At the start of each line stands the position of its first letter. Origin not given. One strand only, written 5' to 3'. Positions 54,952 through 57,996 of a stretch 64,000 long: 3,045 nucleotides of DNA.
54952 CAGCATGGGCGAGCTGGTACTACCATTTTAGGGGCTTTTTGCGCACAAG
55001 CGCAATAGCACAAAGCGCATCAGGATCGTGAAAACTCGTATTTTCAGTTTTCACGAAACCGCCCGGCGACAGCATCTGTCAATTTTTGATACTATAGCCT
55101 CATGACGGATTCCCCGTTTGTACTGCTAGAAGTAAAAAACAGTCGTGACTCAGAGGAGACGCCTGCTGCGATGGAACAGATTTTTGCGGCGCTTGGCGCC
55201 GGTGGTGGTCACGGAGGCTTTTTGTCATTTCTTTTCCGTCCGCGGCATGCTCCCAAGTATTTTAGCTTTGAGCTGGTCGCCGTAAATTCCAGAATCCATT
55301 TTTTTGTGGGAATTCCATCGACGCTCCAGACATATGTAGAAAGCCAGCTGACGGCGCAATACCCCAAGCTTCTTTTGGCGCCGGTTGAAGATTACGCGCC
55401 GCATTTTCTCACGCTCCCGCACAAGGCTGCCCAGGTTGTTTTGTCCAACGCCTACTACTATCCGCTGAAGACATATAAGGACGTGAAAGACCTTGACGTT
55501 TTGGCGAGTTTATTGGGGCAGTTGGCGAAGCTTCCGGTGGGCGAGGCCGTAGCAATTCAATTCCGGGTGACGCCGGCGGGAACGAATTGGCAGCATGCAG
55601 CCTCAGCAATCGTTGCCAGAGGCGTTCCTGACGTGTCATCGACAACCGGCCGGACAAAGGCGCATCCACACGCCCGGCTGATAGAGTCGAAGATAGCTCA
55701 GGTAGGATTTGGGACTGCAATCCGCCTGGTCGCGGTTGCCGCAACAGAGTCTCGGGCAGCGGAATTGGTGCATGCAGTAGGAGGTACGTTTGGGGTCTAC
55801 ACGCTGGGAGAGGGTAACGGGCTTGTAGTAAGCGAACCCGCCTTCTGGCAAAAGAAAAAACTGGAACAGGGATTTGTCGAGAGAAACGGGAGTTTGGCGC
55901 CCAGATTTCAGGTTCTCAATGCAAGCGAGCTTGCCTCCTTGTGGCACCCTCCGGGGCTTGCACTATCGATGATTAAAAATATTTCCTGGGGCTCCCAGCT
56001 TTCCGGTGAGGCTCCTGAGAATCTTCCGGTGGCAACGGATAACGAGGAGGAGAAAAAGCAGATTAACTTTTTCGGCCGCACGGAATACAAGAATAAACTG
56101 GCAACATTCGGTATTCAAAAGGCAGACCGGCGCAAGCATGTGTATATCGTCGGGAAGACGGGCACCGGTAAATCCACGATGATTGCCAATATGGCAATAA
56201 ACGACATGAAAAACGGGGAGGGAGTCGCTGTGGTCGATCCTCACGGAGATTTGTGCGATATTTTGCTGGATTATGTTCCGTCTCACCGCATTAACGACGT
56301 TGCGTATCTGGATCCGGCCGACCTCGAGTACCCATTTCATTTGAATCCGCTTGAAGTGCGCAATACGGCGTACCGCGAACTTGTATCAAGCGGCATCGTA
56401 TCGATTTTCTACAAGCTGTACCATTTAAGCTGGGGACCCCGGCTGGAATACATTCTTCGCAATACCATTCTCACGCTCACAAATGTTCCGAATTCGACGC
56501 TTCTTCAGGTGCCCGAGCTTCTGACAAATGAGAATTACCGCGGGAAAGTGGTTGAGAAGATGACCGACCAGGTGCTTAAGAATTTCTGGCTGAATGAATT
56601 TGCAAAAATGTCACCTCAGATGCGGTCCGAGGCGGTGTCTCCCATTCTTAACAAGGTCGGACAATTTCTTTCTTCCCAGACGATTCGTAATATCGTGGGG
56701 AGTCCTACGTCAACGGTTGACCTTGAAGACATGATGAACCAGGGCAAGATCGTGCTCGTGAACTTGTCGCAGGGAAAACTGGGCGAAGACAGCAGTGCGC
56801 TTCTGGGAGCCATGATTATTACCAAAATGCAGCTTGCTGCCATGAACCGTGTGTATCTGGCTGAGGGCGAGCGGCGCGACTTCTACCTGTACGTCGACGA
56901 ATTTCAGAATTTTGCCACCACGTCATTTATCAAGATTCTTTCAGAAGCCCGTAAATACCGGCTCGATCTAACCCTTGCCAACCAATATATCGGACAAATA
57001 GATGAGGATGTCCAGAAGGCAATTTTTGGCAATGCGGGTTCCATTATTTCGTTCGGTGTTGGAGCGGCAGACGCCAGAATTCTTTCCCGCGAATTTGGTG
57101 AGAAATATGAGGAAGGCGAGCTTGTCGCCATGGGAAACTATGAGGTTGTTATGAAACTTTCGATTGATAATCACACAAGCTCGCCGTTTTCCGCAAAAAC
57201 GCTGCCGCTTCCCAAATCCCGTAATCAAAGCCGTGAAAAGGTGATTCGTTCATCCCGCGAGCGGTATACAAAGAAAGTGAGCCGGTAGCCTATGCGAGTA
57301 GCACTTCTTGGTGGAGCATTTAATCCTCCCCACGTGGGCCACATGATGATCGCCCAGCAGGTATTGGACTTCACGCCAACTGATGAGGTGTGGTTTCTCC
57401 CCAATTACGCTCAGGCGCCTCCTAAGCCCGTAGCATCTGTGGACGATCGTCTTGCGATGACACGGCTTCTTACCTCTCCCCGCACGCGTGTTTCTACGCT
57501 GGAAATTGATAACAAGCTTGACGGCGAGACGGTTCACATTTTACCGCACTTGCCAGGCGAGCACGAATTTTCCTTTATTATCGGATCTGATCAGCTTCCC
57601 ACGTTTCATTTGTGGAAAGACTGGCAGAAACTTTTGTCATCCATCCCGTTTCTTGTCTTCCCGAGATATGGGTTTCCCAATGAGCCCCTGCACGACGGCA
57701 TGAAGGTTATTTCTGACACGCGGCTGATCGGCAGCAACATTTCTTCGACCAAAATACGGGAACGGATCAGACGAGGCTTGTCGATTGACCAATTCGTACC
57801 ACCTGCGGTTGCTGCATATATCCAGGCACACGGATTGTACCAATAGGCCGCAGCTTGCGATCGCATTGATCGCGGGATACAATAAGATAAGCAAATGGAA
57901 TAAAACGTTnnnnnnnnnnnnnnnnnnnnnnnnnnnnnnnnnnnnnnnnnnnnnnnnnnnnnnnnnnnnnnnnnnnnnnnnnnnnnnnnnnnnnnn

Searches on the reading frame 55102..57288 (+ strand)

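Call 25: search_protein_families(library=pfam, proteins=[window:55102-57288:+], max_evalue=0.0001)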
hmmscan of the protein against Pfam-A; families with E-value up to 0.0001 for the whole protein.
window:55102-57288:+ (728 aa): 3 families
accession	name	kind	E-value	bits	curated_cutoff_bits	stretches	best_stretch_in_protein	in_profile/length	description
PF01935.23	DUF87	-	1.3e-08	35.7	23.2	1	344-557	23-203/220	Helicase HerA, central domain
PF10412.15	TrwB_AAD_bind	-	2.4e-07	30.4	20.5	0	333-386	4-57/387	Type IV secretion-system coupling protein DNA-binding domain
PF12696.13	TraG-D_C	-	1.7e-06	28.4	22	1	595-669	3-83/126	TraM recognition site of TraD and TraG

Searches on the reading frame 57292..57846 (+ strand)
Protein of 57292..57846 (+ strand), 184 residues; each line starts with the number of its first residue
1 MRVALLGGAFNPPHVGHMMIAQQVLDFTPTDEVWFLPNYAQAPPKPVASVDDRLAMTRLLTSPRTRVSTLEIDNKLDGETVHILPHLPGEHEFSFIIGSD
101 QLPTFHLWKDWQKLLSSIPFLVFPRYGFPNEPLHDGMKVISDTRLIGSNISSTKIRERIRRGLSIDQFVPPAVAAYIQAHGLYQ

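Call 25: search_protein_families(library=pfam, proteins=[window:57292-57846:+], max_evalue=0.0001)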
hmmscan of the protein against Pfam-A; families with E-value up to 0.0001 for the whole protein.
window:57292-57846:+ (184 aa): 1 family
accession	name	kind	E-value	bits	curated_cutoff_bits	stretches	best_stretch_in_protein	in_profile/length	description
PF01467.32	CTP_transf_like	-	4.4e-20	72.7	21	1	5-158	1-133/133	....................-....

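Call 78: search_protein_families(library=ncbifam, proteins=[window:57292-57846:+], max_evalue=0.00001)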
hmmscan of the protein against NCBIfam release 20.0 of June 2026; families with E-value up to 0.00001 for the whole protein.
window:57292-57846:+ (184 aa): 13 families
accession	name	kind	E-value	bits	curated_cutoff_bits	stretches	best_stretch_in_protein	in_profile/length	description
TIGR00482.1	TIGR00482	equivalog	2.4e-40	138.6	112.45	1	5-183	1-194/194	nicotinate (nicotinamide) nucleotide adenylyltransferase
NF000840.1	PRK00071.1-3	equivalog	1.4e-32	112.8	150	1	2-184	7-199/201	nicotinate-nucleotide adenylyltransferase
NF005519.0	PRK07152.1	equivalog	7.1e-31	107.4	315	1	1-183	1-184/361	nicotinate-nucleotide adenylyltransferase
NF000841.0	PRK00071.1-4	equivalog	1.7e-27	96.5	197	1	2-184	8-193/194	nicotinate-nucleotide adenylyltransferase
NF000839.0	PRK00071.1-1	equivalog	3.4e-27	95.8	187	2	4-135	9-147/219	nicotinate-nucleotide adenylyltransferase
NF005410.0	PRK06973.1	equivalog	1.3e-24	86.8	214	1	2-129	23-160/243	nicotinate-nucleotide adenylyltransferase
NF000843.0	PRK00071.2-2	equivalog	1.2e-23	83.7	240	1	1-127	12-143/212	nicotinate-nucleotide adenylyltransferase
NF000845.0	PRK00071.2-4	equivalog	3.6e-20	72.2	210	1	1-129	8-141/197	nicotinate-nucleotide adenylyltransferase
NF000846.0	PRK00071.2-5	equivalog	2.1e-19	69.8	329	1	1-125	19-148/210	nicotinate-nucleotide adenylyltransferase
NF000842.0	PRK00071.2-1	equivalog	7.6e-15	55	167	1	1-184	2-185/191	nicotinate-nucleotide adenylyltransferase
NF006479.0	PRK08887.1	equivalog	1.1e-12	48.1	164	1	1-106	2-114/174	nicotinate-nicotinamide nucleotide adenylyltransferase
TIGR00125.1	cyt_tran_rel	domain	2e-07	31.1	27.7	1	4-60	2-59/65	adenylyltransferase/cytidyltransferase family protein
TIGR01510.1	coaD_prev_kdtB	equivalog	5.4e-06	26.5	103.3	0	4-73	2-68/155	pantetheine-phosphate adenylyltransferase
